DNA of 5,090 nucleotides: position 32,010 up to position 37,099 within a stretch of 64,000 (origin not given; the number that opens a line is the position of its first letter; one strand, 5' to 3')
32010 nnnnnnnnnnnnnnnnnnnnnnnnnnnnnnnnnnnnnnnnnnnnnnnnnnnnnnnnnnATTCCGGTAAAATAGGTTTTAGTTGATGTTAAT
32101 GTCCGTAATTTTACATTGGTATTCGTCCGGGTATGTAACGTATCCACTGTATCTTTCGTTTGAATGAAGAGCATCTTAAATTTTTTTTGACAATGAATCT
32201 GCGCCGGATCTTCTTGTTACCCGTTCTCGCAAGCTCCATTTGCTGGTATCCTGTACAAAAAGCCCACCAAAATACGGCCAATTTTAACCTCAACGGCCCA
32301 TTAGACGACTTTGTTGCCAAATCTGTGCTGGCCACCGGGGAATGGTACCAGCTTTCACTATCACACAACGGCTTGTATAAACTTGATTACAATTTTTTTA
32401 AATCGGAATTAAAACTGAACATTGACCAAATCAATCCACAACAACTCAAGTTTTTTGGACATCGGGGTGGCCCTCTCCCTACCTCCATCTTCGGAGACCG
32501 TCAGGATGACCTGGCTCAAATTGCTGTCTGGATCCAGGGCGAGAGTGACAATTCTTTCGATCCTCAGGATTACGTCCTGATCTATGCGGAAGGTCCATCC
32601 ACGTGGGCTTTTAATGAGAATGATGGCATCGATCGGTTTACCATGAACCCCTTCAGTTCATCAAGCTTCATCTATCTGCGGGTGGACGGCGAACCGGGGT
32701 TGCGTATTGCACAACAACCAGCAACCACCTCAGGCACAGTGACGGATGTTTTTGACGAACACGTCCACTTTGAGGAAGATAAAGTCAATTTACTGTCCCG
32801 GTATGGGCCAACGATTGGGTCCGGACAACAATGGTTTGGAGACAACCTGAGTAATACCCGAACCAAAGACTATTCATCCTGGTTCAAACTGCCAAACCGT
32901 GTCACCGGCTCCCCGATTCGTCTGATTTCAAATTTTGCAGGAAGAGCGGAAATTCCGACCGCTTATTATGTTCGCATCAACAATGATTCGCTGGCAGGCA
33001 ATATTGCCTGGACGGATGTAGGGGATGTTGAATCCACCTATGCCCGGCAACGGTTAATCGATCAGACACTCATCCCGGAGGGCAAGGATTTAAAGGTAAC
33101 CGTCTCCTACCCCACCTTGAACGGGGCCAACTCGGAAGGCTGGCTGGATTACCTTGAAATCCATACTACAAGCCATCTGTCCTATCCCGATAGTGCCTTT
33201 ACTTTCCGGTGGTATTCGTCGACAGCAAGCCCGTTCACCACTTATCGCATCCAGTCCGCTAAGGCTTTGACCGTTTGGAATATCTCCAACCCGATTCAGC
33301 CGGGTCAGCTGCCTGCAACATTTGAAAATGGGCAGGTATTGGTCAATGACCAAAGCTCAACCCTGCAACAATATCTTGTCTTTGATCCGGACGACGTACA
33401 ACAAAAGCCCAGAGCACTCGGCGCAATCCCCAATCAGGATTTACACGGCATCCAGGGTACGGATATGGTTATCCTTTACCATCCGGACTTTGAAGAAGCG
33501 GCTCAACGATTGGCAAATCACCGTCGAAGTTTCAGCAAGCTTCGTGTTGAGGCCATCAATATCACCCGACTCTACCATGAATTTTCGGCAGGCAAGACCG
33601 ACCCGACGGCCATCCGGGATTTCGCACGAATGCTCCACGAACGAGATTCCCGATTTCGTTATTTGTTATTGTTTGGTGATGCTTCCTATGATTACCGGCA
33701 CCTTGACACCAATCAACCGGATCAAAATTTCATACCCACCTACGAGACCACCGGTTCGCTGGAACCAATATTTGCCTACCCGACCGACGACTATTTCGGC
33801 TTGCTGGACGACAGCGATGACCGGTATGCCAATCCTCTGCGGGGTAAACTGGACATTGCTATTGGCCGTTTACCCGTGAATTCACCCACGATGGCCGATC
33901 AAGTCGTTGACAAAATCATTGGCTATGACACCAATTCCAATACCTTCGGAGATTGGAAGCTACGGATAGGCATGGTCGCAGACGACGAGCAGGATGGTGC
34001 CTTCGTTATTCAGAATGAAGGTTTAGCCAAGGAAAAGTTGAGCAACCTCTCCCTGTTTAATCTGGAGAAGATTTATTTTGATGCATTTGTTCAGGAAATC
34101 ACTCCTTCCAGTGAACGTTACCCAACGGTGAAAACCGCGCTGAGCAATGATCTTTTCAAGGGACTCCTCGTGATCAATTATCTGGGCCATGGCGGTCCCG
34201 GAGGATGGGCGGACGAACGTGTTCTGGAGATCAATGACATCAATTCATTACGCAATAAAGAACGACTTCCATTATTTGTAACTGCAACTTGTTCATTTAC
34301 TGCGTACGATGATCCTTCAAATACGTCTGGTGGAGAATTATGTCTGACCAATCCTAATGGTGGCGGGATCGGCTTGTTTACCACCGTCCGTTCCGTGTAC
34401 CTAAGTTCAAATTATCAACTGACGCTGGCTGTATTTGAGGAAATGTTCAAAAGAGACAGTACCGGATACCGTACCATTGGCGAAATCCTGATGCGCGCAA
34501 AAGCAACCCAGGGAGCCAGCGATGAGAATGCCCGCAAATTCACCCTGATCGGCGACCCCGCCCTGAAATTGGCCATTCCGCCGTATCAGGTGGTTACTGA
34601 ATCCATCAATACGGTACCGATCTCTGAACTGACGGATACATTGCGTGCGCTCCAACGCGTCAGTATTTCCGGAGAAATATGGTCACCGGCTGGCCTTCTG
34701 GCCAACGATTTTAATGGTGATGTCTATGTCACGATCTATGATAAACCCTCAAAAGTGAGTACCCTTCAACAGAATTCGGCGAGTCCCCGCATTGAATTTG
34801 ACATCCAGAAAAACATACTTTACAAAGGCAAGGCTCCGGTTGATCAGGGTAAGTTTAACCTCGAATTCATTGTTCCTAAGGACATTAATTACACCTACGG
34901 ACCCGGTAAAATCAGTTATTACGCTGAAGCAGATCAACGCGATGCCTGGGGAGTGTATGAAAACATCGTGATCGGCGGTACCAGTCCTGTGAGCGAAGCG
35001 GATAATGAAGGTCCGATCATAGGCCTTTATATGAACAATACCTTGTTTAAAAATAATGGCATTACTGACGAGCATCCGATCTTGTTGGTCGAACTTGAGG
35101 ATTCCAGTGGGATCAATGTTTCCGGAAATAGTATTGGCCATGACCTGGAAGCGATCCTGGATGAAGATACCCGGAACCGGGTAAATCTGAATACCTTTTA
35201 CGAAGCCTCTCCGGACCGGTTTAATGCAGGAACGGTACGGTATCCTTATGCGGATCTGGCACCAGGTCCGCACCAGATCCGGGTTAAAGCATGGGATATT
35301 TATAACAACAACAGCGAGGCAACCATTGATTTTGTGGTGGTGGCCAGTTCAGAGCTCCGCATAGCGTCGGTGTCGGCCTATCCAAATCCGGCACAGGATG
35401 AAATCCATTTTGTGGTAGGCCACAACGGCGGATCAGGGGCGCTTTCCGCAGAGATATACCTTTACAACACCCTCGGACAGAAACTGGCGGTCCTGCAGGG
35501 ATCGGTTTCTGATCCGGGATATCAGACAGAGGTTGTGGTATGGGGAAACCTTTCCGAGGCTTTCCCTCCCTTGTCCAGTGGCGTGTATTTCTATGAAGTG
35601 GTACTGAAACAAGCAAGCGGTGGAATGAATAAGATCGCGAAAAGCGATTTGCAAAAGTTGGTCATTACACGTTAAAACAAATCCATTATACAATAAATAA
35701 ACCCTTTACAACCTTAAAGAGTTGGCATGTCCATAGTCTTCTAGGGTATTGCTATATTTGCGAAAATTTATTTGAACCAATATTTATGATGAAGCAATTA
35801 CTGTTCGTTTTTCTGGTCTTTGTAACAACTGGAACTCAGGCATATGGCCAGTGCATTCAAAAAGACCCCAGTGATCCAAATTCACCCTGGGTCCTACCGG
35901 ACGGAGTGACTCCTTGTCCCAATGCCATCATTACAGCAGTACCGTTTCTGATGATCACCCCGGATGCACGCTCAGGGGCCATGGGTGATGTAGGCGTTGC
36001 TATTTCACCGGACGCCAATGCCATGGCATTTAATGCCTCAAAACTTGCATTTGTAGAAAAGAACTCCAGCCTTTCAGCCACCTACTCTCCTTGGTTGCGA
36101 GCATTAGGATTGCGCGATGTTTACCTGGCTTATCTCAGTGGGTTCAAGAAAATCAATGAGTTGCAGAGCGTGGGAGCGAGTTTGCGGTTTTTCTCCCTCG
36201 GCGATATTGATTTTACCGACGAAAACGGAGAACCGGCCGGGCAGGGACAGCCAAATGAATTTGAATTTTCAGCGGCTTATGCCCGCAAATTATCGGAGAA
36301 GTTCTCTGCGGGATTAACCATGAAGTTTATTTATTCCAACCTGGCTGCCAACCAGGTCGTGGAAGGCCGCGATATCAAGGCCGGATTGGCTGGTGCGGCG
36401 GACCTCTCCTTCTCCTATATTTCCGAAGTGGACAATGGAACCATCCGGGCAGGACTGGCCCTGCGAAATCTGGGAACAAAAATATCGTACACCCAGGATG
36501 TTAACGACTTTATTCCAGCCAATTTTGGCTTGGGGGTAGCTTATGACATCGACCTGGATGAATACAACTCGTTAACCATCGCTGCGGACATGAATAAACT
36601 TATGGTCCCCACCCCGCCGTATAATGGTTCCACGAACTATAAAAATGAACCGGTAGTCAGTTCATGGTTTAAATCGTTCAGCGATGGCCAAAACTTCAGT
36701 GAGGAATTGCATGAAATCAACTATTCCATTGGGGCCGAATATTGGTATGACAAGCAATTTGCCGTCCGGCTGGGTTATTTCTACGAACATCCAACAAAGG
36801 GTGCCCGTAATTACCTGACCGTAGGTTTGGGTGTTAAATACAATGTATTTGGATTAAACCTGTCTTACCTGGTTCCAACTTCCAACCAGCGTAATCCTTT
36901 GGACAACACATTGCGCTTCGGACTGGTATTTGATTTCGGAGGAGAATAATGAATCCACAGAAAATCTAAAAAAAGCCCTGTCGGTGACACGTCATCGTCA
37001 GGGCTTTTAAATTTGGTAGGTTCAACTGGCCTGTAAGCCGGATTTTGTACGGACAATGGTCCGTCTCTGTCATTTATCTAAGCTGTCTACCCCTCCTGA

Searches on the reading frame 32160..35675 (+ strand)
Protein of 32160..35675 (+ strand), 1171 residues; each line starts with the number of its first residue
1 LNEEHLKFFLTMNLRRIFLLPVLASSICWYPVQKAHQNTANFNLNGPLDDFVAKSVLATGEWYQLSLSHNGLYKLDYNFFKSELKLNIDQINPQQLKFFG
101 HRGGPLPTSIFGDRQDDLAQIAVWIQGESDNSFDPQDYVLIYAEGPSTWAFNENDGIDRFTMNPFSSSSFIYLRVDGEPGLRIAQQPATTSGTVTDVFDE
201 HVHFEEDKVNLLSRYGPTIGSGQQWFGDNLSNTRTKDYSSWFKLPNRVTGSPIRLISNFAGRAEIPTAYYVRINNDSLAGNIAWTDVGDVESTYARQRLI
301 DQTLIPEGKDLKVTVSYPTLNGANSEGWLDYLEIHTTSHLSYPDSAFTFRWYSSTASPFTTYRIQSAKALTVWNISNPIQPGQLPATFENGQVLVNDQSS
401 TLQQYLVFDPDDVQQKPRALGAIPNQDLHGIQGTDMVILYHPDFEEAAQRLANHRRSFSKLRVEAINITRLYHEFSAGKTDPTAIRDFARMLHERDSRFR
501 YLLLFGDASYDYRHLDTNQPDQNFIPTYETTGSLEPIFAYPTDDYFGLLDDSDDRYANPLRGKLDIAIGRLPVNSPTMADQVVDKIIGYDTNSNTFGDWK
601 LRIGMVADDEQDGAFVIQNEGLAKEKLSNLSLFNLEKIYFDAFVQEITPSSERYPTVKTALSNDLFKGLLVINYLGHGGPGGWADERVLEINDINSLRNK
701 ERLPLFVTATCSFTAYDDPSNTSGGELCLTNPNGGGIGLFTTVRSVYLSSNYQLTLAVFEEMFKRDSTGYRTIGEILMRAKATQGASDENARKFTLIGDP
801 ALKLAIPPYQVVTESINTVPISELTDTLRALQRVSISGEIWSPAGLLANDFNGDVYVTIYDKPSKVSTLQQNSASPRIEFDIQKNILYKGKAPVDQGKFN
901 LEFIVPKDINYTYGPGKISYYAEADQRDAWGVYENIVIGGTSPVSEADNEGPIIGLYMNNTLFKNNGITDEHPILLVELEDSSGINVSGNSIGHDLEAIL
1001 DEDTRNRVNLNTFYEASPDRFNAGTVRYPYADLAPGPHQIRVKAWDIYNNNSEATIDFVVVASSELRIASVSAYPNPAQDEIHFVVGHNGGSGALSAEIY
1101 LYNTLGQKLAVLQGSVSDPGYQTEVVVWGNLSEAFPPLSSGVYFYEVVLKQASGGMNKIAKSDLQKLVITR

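Call 43: search_protein_families(library=pfam, proteins=[window:32160-35675:+], max_evalue=0.00001)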
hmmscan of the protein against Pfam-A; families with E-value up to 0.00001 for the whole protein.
window:32160-35675:+ (1171 aa): 1 family
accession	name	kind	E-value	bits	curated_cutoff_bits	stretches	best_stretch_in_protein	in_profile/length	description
PF01364.23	Peptidase_C25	-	9e-97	325.1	23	1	436-804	1-374/374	Peptidase family C25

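Call 47: search_protein_families(library=ncbifam, proteins=[window:32160-35675:+], max_evalue=0.00001)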
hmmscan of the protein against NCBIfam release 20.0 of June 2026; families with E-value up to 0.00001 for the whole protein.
window:32160-35675:+ (1171 aa): 2 families
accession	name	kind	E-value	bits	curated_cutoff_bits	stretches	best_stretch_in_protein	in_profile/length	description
NF033707.1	T9SS_sortase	equivalog_domain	0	1139.2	420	1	56-1169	1-1094/1095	type IX secretion system sortase PorU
NF052324.1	PorU_rel_Nterm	equivalog_domain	4.2e-45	154.2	450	1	62-819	32-783/879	putative type IX secretion system sortase PorU2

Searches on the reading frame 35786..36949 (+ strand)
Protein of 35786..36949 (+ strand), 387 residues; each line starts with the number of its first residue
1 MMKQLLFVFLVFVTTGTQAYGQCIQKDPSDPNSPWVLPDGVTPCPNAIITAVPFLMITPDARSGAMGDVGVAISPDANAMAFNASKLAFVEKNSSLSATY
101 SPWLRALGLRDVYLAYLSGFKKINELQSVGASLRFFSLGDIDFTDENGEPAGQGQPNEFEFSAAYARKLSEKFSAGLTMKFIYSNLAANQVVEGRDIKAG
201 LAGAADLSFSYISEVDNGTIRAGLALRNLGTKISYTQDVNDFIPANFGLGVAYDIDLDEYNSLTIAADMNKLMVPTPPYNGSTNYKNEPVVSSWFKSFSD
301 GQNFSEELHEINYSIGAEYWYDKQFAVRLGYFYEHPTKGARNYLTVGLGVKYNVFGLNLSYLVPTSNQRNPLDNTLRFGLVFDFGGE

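Call 47: search_protein_families(library=ncbifam, proteins=[window:35786-36949:+], max_evalue=0.00001)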
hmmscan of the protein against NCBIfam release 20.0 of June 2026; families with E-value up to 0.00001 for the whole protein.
window:35786-36949:+ (387 aa): 4 families
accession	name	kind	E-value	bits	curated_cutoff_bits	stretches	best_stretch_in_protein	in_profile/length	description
NF033710.1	T9SS_OM_PorV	equivalog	1.2e-132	442.6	250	1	45-384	19-367/367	type IX secretion system outer membrane channel protein PorV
NF033709.1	PorV_fam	subfamily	2.7e-120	401.9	90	1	50-384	2-326/326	PorV/PorQ family protein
NF033711.1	T9SS_PorQ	equivalog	2.7e-25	89.1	220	1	53-361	27-317/335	type IX secretion system protein PorQ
NF052325.1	PorVQ2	equivalog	1.6e-06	27.3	325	1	54-186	29-167/354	putative type IX sorting system protein PorV2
